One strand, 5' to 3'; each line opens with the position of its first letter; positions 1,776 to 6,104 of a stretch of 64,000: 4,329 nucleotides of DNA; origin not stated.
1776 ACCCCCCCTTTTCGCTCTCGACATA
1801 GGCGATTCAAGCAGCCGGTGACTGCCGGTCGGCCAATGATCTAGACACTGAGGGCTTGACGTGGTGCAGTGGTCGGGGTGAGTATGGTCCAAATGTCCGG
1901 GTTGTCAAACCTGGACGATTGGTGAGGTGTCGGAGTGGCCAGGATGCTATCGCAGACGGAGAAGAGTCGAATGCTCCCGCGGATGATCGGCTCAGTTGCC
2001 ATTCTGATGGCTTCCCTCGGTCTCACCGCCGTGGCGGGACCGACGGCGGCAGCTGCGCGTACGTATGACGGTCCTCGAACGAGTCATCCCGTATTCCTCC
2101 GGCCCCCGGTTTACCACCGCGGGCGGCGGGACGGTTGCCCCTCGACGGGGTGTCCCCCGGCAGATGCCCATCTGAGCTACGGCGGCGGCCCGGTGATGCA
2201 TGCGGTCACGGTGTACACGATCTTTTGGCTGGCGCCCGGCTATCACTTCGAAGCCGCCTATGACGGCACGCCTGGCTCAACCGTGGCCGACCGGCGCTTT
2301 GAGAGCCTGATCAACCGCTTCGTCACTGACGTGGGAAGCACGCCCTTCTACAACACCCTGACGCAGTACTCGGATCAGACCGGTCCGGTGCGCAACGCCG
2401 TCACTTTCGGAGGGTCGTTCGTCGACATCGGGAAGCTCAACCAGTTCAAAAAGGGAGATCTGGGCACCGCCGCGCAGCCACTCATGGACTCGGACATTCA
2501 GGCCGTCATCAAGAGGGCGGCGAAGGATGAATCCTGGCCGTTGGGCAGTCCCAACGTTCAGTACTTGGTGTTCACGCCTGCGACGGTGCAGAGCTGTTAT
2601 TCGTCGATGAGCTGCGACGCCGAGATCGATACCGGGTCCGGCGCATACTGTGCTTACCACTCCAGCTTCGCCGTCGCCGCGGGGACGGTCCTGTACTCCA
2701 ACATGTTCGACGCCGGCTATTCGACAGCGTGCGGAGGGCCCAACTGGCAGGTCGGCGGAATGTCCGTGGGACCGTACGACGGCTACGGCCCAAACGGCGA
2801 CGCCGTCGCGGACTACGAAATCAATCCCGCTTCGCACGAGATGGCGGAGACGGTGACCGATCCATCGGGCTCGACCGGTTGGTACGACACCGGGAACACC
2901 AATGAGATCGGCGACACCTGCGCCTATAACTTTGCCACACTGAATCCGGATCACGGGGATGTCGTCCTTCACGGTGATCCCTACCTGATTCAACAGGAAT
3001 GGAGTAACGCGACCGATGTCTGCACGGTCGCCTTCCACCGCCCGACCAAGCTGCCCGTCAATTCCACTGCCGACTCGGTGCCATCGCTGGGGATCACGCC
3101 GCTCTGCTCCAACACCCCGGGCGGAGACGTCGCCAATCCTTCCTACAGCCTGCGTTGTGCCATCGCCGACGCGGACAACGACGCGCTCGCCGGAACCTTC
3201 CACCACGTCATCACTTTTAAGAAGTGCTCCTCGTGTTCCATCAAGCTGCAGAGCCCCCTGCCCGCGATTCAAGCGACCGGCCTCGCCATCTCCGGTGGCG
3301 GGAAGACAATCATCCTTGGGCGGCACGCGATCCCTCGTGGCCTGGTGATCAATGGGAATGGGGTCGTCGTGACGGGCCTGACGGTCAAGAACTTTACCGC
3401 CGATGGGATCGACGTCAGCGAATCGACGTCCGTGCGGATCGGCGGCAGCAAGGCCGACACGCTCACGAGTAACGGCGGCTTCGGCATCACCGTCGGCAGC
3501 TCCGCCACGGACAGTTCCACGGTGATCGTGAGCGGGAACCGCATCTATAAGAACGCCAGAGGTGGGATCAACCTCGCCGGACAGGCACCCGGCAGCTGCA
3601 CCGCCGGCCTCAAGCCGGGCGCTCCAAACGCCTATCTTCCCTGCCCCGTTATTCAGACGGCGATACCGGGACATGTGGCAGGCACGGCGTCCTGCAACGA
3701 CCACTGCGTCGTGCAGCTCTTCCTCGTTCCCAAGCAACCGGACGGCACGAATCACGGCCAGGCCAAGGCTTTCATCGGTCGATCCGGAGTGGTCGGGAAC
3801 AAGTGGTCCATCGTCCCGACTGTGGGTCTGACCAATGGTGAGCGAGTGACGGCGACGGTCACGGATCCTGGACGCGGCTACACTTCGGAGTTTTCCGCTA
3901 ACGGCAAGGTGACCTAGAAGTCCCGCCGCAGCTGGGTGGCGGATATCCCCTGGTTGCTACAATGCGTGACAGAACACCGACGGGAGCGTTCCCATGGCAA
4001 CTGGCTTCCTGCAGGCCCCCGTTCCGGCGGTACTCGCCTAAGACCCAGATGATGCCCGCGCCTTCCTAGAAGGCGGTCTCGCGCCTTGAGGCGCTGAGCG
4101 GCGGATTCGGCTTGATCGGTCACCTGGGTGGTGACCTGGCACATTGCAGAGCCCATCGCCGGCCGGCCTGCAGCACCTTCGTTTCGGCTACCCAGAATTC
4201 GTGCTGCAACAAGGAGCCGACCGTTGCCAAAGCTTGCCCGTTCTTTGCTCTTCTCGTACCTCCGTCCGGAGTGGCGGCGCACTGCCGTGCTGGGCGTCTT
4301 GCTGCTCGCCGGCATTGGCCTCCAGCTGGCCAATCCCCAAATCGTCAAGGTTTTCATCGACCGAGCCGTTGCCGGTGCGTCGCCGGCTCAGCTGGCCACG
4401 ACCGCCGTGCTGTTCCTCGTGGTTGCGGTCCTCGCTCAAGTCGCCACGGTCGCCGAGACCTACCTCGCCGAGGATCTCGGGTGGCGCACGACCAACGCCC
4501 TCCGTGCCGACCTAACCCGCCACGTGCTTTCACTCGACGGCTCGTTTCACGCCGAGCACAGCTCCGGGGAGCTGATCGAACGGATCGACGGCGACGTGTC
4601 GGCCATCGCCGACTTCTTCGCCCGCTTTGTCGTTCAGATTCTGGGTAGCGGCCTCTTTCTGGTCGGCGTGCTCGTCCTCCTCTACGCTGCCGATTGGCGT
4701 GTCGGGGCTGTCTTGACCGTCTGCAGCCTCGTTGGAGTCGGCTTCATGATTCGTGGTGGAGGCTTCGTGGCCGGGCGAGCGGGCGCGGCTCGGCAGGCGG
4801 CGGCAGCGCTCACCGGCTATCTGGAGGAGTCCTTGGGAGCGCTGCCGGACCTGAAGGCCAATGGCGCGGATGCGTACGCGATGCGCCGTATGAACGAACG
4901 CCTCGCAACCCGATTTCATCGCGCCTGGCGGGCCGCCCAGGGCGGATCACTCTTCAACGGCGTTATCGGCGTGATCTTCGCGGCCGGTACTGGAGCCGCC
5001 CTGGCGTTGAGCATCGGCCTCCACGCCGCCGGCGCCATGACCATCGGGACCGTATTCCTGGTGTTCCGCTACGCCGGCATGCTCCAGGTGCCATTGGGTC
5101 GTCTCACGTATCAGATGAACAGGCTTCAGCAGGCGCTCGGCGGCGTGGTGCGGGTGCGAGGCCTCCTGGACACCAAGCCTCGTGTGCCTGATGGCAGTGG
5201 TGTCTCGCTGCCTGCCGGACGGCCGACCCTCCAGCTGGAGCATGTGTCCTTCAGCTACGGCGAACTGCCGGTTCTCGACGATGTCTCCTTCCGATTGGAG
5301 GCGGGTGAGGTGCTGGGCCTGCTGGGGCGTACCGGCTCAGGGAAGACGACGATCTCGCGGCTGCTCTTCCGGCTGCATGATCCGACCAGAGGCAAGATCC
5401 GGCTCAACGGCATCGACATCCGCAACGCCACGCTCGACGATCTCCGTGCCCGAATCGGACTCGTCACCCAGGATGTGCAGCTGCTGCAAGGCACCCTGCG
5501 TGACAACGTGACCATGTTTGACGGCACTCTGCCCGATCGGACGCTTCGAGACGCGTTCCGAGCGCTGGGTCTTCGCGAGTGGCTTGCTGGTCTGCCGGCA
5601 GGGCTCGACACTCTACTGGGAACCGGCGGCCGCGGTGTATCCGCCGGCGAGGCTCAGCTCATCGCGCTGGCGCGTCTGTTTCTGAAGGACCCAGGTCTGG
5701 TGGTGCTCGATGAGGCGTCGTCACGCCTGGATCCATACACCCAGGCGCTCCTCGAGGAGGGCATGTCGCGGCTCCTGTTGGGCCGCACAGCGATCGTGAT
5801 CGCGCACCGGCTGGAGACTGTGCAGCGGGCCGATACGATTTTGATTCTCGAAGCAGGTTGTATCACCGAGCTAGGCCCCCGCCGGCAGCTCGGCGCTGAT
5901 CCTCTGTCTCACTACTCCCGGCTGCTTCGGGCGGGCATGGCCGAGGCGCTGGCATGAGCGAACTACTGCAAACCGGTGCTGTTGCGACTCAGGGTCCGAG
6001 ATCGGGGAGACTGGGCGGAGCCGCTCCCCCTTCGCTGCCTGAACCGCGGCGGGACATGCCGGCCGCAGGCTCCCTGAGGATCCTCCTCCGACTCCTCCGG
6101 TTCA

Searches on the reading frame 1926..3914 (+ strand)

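Call 43: search_protein_families(library=pfam, proteins=[window:1926-3914:+], max_evalue=0.0001)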
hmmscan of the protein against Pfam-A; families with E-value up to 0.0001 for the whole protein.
window:1926-3914:+ (663 aa): 1 family
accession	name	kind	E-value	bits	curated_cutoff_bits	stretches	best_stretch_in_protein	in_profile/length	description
PF13229.12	Beta_helix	-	1e-06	28.9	25.9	1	472-552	2-76/158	Right handed beta helix region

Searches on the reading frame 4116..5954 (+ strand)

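Call 43: search_protein_families(library=pfam, proteins=[window:4116-5954:+], max_evalue=0.0001)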
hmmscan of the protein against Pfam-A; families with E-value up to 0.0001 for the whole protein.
window:4116-5954:+ (613 aa): 2 families
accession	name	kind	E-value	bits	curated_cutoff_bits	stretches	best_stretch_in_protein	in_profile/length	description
PF00664.28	ABC_membrane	-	1.2e-31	110.9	28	1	59-326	4-273/274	ABC transporter transmembrane region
PF00005.33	ABC_tran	-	5.9e-27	95.4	25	1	387-535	1-136/137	ABC transporter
